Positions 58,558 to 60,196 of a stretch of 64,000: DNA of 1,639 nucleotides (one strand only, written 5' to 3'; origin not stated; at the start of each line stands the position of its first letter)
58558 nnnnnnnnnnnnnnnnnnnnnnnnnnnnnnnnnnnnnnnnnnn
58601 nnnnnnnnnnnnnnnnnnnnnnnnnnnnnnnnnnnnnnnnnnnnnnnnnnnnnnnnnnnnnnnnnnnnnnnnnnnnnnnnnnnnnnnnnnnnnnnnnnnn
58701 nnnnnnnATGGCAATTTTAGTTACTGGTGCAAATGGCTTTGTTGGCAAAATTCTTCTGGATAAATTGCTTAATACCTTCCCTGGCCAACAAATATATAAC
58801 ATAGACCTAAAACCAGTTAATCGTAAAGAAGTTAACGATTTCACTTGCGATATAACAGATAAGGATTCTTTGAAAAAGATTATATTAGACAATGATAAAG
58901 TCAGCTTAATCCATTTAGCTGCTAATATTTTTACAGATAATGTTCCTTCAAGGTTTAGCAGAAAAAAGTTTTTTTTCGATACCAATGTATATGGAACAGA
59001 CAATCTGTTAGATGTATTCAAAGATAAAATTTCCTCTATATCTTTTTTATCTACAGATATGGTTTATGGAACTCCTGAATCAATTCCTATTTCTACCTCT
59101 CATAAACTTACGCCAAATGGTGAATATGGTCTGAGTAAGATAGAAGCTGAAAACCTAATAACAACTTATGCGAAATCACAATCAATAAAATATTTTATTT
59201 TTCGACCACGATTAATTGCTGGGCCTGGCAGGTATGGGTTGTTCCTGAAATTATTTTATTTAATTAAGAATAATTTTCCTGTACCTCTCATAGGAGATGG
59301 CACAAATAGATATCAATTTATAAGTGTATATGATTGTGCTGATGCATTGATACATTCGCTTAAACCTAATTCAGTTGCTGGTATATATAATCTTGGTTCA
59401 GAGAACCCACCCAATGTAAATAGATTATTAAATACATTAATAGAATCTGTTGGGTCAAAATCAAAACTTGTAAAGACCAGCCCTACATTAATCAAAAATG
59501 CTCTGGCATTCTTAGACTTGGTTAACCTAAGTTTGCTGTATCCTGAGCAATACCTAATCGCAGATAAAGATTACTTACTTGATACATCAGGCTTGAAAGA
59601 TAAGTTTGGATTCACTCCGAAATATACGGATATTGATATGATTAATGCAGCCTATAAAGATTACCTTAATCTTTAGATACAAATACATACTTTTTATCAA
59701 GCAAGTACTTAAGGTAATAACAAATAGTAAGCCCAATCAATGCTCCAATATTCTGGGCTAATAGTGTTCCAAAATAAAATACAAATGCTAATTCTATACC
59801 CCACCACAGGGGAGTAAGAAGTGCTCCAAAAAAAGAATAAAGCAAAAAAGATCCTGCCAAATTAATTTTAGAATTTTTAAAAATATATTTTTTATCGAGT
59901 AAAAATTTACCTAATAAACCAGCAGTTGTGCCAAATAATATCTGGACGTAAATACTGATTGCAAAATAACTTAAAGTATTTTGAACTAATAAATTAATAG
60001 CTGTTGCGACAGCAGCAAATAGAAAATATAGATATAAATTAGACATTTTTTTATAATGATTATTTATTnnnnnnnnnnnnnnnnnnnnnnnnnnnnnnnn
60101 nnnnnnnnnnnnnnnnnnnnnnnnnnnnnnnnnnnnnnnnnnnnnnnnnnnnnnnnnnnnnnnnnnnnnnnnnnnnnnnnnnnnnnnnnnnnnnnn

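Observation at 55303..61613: Mycobacterial-type polyprenyl-phospho-arabinofuranose (DPA-like) donor pathway with GtrA and GT-C partners inside a Gram-negative Wzx/Wzy glycan locus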

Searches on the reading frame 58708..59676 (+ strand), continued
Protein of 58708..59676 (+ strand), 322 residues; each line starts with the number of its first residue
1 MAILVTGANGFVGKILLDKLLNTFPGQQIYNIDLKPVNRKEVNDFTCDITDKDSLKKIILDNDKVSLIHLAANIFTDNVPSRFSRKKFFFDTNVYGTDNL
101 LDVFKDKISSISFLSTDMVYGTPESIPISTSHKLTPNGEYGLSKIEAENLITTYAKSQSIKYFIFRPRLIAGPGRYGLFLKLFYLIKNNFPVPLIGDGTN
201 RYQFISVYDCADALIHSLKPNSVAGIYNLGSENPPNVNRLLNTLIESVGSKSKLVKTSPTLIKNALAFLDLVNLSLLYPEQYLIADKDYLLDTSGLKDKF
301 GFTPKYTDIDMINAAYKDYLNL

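Call 71: search_solved_structures(query=A2, max_evalue=1e-10)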
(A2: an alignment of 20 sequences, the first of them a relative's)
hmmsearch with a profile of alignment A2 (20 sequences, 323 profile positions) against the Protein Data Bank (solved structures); distinct sequences matched with E-value up to 1e-10: 112 (the best 60 are shown).
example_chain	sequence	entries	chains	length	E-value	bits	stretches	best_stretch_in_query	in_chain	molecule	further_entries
3ehe_A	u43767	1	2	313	1.7e-34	122.6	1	3-242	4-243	UDP-glucose 4-epimerase (GalE-1)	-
6bwl_A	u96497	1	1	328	1.5e-29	106.4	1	1-244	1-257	Pal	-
8rdg_A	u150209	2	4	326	4.7e-27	98.2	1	1-241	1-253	SDR family NAD(P)-dependent oxidoreductase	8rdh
3aw9_A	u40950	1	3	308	6.3e-27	97.8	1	1-230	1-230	NAD-dependent epimerase/dehydratase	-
4zrm_A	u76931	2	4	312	2.6e-26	95.8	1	1-243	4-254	UDP-glucose 4-epimerase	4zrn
8rdi_A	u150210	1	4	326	3.5e-26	95.3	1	1-241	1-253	SDR family NAD(P)-dependent oxidoreductase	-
3icp_A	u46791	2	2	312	3.7e-26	95.2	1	1-230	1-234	NAD-dependent epimerase/dehydratase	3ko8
6bi4_A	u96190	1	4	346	8e-26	94.2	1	1-245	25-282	dTDP-glucose 4,6-dehydratase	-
8du1_A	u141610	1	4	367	4.2e-25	91.8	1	2-250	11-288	dTDP-glucose 4,6-dehydratase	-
2hun_A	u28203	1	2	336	4.3e-25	91.8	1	1-233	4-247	336aa long hypothetical dTDP-glucose 4,6-dehydratase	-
2c20_A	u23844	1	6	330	1e-24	90.5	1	3-180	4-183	UDP-GLUCOSE 4-EPIMERASE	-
7ys8_A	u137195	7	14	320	5.5e-24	88.1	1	1-240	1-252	UDP-glucose 4-epimerase | UDP-glucose 4-epimerase along with EC 5.1.3.2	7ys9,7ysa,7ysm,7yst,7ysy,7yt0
8wxk_A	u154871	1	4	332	1.1e-23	87.2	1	3-173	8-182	UDP-glucose 4-epimerase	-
6zl6_A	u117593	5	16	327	2.2e-23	86.2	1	1-249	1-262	Epimerase domain-containing protein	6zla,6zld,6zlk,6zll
1r66_A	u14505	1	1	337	4.7e-23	85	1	1-245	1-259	TDP-glucose-4,6-dehydratase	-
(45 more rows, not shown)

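Call 78: find_homologous_proteins(query=A4, max_evalue=1e-40)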
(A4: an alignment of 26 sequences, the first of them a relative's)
Query A4 (26 sequences) (321 aa, profile of the alignment): 1390 proteins with E <= 1e-40 among 8000 candidates; the best 120 are listed.
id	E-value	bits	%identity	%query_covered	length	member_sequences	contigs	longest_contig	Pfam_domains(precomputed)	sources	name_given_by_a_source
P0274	2.4e-150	518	47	99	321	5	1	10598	PF04321.24,PF16363.12,PF02719.22,PF01073.26,PF07993.19,PF13460.13,PF01370.28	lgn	-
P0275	4.1e-149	514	47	99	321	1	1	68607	PF04321.24,PF16363.12,PF02719.22,PF01073.26,PF07993.19,PF13460.13,PF01370.28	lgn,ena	-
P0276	1.5e-147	509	66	99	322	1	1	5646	PF04321.24,PF16363.12,PF02719.22,PF01073.26,PF07993.19,PF13460.13,PF03435.25,PF01370.28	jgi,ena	-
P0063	2.2e-147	509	47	99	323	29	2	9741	PF04321.24,PF16363.12,PF02719.22,PF01073.26,PF07993.19,PF13460.13,PF01370.28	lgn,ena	-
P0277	4.0e-147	508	47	99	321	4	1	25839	PF04321.24,PF16363.12,PF02719.22,PF01073.26,PF07993.19,PF13460.13,PF01370.28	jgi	-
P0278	7.6e-147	507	75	99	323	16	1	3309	PF04321.24,PF16363.12,PF01073.26,PF07993.19,PF13460.13,PF01370.28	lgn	-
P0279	1.4e-146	506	76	99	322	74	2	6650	PF04321.24,PF16363.12,PF01073.26,PF07993.19,PF13460.13,PF03435.25,PF01370.28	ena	-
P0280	2.0e-146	505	44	99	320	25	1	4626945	PF04321.24,PF16363.12,PF02719.22,PF01073.26,PF02254.25,PF07993.19,PF13460.13,PF01370.28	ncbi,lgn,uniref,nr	ncbi:NAD(P)-dependent oxidoreductase [Citrobacter freundii]|uniref:NAD-dependent epimerase/dehydrata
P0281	2.2e-146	505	47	99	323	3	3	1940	PF04321.24,PF16363.12,PF02719.22,PF01073.26,PF07993.19,PF13460.13,PF01370.28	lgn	-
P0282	5.5e-146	504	43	99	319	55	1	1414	PF04321.24,PF16363.12,PF02719.22,PF01073.26,PF07993.19,PF13460.13,PF01370.28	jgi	jgi:nucleoside-diphosphate-sugar epimerase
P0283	7.6e-146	504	67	99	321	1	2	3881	PF04321.24,PF16363.12,PF02719.22,PF01073.26,PF02254.25,PF07993.19,PF13460.13,PF03435.25,PF01370.28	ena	-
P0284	8.2e-146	503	45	99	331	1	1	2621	PF04321.24,PF16363.12,PF02719.22,PF01073.26,PF07993.19,PF13460.13,PF01370.28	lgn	-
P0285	9.0e-146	503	74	99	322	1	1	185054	PF04321.24,PF16363.12,PF01073.26,PF07993.19,PF13460.13,PF01370.28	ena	-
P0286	1.0e-145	503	45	99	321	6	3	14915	PF04321.24,PF16363.12,PF01073.26,PF07993.19,PF13460.13,PF01370.28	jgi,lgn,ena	-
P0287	1.8e-145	502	46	97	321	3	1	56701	PF04321.24,PF16363.12,PF02719.22,PF01073.26,PF07993.19,PF13460.13,PF01370.28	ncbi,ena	-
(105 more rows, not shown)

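Call 79: find_encoding_contigs(protein=P0280, flank=10000, max_places=2)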
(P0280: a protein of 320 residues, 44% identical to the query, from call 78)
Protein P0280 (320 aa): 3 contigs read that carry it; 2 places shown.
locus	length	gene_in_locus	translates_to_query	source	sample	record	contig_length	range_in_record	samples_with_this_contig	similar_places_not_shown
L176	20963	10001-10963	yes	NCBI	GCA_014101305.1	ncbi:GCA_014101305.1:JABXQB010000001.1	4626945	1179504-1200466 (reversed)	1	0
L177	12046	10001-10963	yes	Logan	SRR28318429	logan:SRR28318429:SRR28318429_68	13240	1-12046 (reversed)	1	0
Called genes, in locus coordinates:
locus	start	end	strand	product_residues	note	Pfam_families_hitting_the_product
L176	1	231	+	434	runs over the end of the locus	PF00815:Histidinol_dh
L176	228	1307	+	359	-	PF00155:Aminotran_1_2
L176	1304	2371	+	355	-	PF00702:Hydrolase (faint), PF08645:PNK3P (weak), PF13419:HAD_2 (faint), PF13242:Hydrolase_like (weak), PF00475:IGPD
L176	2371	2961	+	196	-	PF00117:GATase, PF01174:SNO (faint), PF07685:GATase_3 (weak)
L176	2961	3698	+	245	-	PF00977:His_biosynth, PF13714:PEP_mutase (faint), PF00290:Trp_syntA (faint), PF01207:Dus (faint)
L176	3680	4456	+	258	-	PF00977:His_biosynth, PF01207:Dus (faint), PF03060:NMO (faint)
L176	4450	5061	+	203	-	PF01502:PRA-CH, PF01503:PRA-PH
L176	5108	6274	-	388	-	PF03721:UDPG_MGDP_dh_N, PF00984:UDPG_MGDP_dh, PF03720:UDPG_MGDP_dh_C (weak)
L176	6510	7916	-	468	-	PF03446:NAD_binding_2, PF00393:6PGD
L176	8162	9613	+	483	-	PF12710:HAD (faint), PF01040:UbiA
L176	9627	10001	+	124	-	PF00892:EamA, PF00893:Multi_Drug_Res (weak)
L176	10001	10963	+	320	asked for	PF01073:3Beta_HSD, PF01370:Epimerase, PF02254:TrkA_N (weak), PF02719:Polysacc_synt_2, PF04321:RmlD_sub_bind, PF13460:NAD_binding_10, PF16363:GDP_Man_Dehyd, PF07993:NAD_binding_4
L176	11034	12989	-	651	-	PF22895:DUF7024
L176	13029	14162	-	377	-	PF13439:Glyco_transf_4, PF13579:Glyco_trans_4_4, PF00534:Glycos_transf_1, PF13692:Glyco_trans_1_4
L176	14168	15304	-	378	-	PF20706:GT4-conflict, PF00534:Glycos_transf_1, PF13692:Glyco_trans_1_4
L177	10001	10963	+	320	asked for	PF01073:3Beta_HSD, PF01370:Epimerase, PF02254:TrkA_N (weak), PF02719:Polysacc_synt_2, PF04321:RmlD_sub_bind, PF13460:NAD_binding_10, PF16363:GDP_Man_Dehyd, PF07993:NAD_binding_4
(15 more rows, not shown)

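Call 80: list_cluster_members(proteins=[P0280])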
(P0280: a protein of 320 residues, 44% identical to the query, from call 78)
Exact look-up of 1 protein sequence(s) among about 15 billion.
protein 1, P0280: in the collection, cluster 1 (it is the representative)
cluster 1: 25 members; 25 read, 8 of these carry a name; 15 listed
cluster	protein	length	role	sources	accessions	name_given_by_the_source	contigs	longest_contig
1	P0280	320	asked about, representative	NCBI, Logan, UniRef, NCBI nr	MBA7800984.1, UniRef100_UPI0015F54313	NAD(P)-dependent oxidoreductase [Citrobacter freundii] | NAD-dependent epimerase/dehydratase family protein n=1 Tax=Citrobacter freundii TaxID=546 ...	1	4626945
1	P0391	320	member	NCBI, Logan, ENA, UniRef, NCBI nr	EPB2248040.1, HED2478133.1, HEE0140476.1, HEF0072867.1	TPA: NAD(P)-dependent oxidoreductase [Citrobacter youngae] | UDP-glucose-4-epimerase n=1 Tax=Citrobacter youngae TaxID=133448 RepID=A0A2Z4C1G9_9ENTR | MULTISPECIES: NAD(P)-dependent oxidoreductase [Citrobacter]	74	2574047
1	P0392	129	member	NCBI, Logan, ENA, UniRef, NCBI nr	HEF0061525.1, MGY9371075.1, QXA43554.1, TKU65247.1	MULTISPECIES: NAD-dependent epimerase/dehydratase family protein [Citrobacter] | UDP-glucose-4-epimerase n=2 Tax=Citrobacter TaxID=544 RepID=A0A2Z4BWI3_9ENTR | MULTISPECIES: hypothetical protein [Citrobacter]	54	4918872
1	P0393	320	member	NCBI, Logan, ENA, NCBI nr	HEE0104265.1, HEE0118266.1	TPA: NAD(P)-dependent oxidoreductase [Citrobacter gillenii] | NAD(P)-dependent oxidoreductase [Citrobacter gillenii]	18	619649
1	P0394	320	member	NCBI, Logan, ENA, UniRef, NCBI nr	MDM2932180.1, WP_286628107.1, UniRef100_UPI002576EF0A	NAD(P)-dependent oxidoreductase [Citrobacter sp. Cu233] | NAD-dependent epimerase/dehydratase family protein n=1 Tax=Citrobacter sp. Cu233 ...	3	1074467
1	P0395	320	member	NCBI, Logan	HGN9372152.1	TPA: NAD-dependent epimerase/dehydratase family protein [Citrobacter pasteurii]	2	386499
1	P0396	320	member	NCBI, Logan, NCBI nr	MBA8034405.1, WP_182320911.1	NAD(P)-dependent oxidoreductase [Citrobacter freundii]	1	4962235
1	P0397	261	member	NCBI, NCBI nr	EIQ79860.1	NAD dependent epimerase/dehydratase family protein [Shigella flexneri 1235-66]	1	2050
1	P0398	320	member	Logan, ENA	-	-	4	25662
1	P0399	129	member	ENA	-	-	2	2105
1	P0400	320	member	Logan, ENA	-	-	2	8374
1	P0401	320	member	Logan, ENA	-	-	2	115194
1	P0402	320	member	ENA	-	-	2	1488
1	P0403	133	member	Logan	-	-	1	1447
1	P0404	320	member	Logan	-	-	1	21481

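Call 92: search_protein_families(library=pfam, proteins=[L098:8415-9989:+, L098:14249-15376:+, L098:15866-17899:+, L098:5916-7664:-, L098:7739-8155:+, L098:4273-5136:+, L098:819-2636:-, L095:334-1338:-, L097:1125-1526:+, L096:258-1727:+], max_evalue=0.01)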
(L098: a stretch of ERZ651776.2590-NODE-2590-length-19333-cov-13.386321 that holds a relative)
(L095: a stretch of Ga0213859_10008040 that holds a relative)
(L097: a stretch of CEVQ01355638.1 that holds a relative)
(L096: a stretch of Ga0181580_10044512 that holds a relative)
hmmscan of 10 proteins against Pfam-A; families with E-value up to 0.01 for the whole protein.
L098:8415-9989:+ (524 aa): 0 families

L098:14249-15376:+ (375 aa): 1 family
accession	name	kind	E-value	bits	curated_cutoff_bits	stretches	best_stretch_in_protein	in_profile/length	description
PF14897.12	EpsG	-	1e-07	31.9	30.1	1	12-332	2-310/326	EpsG family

L098:15866-17899:+ (677 aa): 1 family
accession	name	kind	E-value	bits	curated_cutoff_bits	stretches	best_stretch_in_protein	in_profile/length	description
PF12228.14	DUF3604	-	1.2e-223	744.3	20.4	1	76-677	4-591/591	Protein of unknown function (DUF3604)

L098:5916-7664:- (582 aa): 1 family
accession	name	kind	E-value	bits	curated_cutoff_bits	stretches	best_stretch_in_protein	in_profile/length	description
PF01019.26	G_glu_transpept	-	2.3e-164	548.4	27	1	76-577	2-512/512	Gamma-glutamyltranspeptidase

L098:7739-8155:+ (138 aa): 0 families

L098:4273-5136:+ (287 aa): 1 family
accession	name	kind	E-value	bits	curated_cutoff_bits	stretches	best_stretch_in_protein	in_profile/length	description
PF00892.27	EamA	-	2.9e-37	128.4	28.2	2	149-279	5-134/135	EamA-like transporter family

L098:819-2636:- (605 aa): 1 family
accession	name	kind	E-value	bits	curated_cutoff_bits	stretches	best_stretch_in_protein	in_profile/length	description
PF05960.17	DUF885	-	1.3e-162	543.5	32.4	1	50-596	1-530/532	Bacterial protein of unknown function (DUF885)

L095:334-1338:- (334 aa): 0 families

L097:1125-1526:+ (133 aa): 1 family
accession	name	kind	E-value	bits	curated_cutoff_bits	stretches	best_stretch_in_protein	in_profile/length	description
PF04138.20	GtrA_DPMS_TM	-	2e-14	54.2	26.1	1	10-123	2-117/117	GtrA/DPMS, transmembrane domain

L096:258-1727:+ (489 aa): 0 families

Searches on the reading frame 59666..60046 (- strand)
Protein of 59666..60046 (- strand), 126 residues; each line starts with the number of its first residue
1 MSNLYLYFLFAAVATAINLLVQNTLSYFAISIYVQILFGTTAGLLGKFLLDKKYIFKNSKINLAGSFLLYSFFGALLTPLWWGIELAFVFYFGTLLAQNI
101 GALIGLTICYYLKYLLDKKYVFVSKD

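Call 3: search_protein_families(library=pfam, proteins=[window:59666-60046:-], max_evalue=0.01)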
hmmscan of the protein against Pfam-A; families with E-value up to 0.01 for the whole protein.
window:59666-60046:- (126 aa): 1 family
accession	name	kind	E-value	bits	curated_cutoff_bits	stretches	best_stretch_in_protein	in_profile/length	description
PF04138.20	GtrA_DPMS_TM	-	0.00024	21.7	26.1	1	7-122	2-117/117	GtrA/DPMS, transmembrane domain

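Call 4: search_protein_families(library=ncbifam, proteins=[window:59666-60046:-], max_evalue=0.01)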
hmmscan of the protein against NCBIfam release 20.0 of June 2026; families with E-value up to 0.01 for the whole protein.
window:59666-60046:- (126 aa): 1 family
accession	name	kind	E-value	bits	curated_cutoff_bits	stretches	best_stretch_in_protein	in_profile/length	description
NF037976.1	gtrA_1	subfamily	9.3e-30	103.3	50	1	6-122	4-126/126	GtrA family protein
